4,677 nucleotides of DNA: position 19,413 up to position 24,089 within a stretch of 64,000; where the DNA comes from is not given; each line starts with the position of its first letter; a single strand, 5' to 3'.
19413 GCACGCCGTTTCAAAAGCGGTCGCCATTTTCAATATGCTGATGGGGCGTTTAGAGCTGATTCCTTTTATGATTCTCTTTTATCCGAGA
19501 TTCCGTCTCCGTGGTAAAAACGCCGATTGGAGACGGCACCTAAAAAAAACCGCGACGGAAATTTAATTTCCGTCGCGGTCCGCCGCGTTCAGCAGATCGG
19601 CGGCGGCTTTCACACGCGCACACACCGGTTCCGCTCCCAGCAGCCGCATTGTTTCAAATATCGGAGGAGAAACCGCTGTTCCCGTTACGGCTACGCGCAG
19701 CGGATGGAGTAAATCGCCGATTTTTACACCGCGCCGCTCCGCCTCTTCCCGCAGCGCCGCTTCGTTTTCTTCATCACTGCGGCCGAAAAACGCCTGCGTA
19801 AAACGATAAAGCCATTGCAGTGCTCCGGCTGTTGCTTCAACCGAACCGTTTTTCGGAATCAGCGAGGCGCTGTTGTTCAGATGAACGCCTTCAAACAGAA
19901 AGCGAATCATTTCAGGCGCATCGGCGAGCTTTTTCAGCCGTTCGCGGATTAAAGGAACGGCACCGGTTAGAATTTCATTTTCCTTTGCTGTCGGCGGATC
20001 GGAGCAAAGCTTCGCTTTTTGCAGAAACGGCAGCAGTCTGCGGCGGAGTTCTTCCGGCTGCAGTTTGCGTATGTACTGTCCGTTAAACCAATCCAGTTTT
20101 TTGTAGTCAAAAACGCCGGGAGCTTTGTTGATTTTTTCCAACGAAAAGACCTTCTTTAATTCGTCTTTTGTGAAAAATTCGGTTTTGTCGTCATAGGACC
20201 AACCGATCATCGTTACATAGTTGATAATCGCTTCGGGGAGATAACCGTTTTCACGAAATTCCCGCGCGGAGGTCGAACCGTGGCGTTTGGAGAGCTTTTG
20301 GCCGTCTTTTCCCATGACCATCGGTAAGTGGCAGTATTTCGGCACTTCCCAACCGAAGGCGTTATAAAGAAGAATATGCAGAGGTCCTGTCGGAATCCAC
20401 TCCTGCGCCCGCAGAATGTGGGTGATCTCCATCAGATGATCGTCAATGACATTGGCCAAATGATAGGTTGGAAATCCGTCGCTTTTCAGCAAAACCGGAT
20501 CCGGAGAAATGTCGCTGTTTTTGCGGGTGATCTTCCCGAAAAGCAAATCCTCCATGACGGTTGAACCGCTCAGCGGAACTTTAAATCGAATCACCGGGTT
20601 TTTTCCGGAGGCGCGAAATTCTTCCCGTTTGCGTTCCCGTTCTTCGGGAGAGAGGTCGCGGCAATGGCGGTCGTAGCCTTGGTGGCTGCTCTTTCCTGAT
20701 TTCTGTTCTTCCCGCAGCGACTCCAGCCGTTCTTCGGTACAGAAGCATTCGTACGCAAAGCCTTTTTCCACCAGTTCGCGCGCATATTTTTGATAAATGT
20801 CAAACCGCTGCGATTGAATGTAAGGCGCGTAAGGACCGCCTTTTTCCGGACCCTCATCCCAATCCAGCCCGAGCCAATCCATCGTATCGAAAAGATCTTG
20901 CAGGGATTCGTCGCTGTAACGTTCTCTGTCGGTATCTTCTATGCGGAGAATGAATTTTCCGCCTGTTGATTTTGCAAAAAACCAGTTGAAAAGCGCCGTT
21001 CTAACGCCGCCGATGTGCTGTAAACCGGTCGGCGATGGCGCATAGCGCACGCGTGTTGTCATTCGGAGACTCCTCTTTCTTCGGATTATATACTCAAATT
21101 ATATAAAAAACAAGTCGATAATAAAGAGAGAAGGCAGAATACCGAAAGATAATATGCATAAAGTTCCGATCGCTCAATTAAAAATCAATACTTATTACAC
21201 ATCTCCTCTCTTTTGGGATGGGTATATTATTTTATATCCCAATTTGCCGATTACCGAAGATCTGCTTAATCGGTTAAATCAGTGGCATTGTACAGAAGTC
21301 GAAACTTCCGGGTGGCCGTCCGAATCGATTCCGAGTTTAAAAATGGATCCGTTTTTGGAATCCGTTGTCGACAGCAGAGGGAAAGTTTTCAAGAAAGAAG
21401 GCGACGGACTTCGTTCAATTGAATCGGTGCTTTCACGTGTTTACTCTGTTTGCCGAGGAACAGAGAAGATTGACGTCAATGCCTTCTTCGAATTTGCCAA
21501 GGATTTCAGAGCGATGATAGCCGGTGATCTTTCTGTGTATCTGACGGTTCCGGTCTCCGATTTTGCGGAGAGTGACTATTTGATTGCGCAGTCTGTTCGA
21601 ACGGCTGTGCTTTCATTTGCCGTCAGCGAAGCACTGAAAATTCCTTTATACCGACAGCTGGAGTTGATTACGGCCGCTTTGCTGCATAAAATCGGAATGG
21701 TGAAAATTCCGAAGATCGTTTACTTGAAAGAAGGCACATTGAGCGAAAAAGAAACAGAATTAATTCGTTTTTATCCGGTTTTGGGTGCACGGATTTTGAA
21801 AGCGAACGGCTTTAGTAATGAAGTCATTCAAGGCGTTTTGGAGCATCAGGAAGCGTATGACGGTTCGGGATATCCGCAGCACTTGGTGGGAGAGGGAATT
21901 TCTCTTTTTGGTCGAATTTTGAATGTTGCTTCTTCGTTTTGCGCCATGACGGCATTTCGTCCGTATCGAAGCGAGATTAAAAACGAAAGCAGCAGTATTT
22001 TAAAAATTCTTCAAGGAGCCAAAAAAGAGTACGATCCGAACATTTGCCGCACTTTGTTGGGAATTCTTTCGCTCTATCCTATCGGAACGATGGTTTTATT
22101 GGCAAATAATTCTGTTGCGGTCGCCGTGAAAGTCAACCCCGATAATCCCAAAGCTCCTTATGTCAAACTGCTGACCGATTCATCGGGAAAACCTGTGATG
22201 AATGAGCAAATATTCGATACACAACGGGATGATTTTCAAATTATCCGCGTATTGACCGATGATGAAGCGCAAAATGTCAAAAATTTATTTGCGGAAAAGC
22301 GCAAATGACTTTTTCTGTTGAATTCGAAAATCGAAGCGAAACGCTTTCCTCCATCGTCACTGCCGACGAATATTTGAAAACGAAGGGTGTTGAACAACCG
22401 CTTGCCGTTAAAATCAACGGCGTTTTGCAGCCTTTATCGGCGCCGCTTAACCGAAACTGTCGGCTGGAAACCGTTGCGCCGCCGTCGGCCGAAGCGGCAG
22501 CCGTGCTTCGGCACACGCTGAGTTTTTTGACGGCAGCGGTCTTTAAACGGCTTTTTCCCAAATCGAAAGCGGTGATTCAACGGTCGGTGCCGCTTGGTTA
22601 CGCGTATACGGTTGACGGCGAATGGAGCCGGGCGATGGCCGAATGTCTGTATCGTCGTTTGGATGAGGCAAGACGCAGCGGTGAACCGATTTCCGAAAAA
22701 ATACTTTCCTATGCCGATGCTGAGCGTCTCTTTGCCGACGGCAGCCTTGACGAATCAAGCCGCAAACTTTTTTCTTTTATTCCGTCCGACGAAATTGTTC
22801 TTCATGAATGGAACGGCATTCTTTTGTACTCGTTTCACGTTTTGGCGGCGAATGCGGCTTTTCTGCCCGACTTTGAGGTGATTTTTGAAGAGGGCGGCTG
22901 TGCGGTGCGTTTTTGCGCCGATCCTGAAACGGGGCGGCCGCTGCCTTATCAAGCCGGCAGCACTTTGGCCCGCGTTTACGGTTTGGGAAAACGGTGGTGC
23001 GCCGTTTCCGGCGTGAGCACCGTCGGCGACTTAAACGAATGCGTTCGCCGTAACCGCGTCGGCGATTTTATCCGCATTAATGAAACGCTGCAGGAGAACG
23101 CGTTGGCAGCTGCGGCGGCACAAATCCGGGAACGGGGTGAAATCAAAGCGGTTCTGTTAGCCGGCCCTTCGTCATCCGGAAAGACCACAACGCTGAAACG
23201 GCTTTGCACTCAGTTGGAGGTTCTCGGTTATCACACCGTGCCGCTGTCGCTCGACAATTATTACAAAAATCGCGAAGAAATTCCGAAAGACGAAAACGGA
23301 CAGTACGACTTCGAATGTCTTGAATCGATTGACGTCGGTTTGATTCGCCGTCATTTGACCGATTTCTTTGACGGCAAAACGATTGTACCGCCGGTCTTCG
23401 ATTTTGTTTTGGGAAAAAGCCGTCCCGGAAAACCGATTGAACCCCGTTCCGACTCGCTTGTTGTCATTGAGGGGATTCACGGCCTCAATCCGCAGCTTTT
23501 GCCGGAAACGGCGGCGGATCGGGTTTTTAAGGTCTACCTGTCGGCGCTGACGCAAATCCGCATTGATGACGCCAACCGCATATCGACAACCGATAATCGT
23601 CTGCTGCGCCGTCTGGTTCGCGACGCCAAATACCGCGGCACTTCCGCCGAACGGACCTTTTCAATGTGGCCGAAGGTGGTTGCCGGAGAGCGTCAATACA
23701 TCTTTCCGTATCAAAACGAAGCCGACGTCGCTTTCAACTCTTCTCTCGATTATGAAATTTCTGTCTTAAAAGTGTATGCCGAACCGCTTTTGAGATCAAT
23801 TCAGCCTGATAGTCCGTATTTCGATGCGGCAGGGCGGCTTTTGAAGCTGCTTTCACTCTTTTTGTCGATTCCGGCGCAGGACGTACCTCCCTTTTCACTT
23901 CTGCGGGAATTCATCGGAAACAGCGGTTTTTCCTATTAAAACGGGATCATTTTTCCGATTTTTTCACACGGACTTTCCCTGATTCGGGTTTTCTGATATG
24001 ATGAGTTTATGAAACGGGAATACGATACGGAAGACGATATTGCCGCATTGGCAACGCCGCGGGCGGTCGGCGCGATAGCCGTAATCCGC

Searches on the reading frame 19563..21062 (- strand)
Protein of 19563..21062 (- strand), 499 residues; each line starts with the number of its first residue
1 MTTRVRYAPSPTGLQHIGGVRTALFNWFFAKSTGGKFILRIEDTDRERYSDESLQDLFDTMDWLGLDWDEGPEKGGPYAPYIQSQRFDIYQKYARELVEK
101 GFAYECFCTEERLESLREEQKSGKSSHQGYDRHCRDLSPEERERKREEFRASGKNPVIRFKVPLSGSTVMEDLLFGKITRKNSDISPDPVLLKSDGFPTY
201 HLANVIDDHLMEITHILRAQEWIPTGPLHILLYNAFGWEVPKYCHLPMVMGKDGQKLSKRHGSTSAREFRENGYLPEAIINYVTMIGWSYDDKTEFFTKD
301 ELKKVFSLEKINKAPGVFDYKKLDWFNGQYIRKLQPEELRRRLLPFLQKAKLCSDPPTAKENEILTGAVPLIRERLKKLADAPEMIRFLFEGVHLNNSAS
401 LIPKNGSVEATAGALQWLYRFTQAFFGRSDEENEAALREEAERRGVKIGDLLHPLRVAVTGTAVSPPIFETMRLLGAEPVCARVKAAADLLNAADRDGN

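Call 66: search_protein_families(library=ncbifam, proteins=[window:19563-21062:-], max_evalue=1e-10)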
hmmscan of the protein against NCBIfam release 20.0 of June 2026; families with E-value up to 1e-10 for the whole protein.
window:19563-21062:- (499 aa): 10 families
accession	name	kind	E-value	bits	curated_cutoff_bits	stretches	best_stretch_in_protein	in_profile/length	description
TIGR00464.1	gltX_bact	equivalog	9.3e-167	555.7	289.95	1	3-489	2-466/470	glutamate--tRNA ligase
NF004315.1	PRK05710.1-4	equivalog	2.6e-64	217.3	250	1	6-282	2-273/274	tRNA glutamyl-Q(34) synthetase GluQRS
TIGR03838.1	queuosine_YadB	equivalog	2.4e-61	207.5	276.7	1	4-277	2-250/272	tRNA glutamyl-Q(34) synthetase GluQRS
NF004314.0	PRK05710.1-3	equivalog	8.3e-57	192.8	256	1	5-274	9-250/297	tRNA glutamyl-Q(34) synthetase GluQRS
NF003169.0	PRK04156.1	equivalog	1.3e-41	143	516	1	4-251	103-334/567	glutamate--tRNA ligase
NF004313.0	PRK05710.1-2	equivalog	1.6e-40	139.2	380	1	4-266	6-251/299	tRNA glutamyl-Q(34) synthetase GluQRS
NF004312.0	PRK05710.1-1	equivalog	3e-37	128.6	453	1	6-262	17-242/306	tRNA glutamyl-Q(34) synthetase GluQRS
TIGR00463.1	gltX_arch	equivalog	3.1e-37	128.3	401.75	1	5-259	96-332/560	glutamate--tRNA ligase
NF011291.0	PRK14703.1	equivalog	1.1e-19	70.2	681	1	5-221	34-237/769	glutamine--tRNA ligase/YqeY domain fusion protein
TIGR00440.1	glnS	equivalog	3.9e-19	68.9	425.8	1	4-222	2-207/524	glutamine--tRNA ligase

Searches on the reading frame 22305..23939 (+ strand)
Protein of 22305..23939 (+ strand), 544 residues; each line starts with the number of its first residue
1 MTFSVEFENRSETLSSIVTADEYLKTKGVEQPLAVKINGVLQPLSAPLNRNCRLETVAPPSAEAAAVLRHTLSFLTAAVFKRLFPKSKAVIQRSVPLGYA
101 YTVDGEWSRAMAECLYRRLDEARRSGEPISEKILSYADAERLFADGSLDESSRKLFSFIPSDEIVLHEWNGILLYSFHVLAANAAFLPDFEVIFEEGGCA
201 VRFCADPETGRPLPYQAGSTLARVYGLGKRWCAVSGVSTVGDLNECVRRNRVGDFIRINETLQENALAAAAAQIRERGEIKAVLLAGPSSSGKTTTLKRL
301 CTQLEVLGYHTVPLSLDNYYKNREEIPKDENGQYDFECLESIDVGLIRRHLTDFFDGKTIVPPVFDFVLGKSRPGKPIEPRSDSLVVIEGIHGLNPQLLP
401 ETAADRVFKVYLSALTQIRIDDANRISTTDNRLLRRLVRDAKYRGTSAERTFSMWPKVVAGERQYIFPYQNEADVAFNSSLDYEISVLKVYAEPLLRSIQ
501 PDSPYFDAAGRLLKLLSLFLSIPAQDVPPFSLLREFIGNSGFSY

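Call 66: search_protein_families(library=ncbifam, proteins=[window:22305-23939:+], max_evalue=1e-10)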
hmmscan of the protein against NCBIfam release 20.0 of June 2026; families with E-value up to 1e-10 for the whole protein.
window:22305-23939:+ (544 aa): 2 families
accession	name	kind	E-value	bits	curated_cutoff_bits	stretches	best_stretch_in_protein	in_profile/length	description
TIGR00235.1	udk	equivalog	3.5e-23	82.3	220.3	1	283-487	9-195/207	uridine kinase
NF004018.0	PRK05480.1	equivalog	9.6e-22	77.5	180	1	282-486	8-194/210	uridine kinase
